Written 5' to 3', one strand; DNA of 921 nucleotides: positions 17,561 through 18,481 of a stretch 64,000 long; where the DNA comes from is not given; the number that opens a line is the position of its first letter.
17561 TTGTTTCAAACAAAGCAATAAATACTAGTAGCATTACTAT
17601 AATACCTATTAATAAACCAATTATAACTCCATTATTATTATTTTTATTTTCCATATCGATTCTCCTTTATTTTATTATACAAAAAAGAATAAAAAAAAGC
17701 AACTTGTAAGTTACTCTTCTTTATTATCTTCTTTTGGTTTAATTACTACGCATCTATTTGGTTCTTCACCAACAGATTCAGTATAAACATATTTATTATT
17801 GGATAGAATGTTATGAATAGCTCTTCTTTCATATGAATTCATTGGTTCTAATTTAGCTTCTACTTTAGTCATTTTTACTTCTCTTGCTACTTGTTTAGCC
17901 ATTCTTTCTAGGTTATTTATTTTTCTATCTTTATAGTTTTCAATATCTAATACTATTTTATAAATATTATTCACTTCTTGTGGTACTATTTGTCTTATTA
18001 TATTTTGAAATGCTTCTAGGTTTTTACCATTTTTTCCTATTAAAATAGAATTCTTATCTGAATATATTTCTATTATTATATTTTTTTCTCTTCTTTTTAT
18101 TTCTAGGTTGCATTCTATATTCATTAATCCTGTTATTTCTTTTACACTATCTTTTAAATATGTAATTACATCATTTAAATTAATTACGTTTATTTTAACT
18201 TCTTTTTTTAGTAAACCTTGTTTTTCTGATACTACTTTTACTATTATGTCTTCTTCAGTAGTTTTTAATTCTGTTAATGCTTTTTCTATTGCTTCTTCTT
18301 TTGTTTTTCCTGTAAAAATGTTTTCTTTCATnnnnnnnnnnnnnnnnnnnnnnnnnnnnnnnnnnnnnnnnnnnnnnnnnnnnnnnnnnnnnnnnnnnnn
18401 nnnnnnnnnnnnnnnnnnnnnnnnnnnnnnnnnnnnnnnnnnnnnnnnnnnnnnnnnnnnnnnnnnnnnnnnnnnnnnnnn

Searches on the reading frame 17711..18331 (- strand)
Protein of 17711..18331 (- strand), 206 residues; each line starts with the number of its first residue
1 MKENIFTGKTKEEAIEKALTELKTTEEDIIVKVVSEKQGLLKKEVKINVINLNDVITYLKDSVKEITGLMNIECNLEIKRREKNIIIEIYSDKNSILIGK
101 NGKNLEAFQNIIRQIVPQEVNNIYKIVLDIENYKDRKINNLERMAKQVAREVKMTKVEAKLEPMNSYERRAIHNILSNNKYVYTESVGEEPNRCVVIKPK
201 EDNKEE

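Call 10: search_protein_families(library=pfam, proteins=[window:17711-18331:-], max_evalue=0.001)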
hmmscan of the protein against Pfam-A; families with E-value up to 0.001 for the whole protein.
window:17711-18331:- (206 aa): 4 families
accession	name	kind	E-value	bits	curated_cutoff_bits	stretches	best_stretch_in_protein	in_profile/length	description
PF01424.28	R3H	-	5.3e-21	74.9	26.8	1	140-199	2-60/60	R3H domain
PF14804.11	Jag_N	-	2.7e-09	37.8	25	1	6-49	1-48/50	Jag N-terminus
PF13083.13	KH_KhpA-B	-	1.1e-06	28.8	32.1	1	59-118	4-64/73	KhpA/KhpB, KH domain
PF07650.23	KH_2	-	3e-05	24.2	22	1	73-124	15-71/78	KH domain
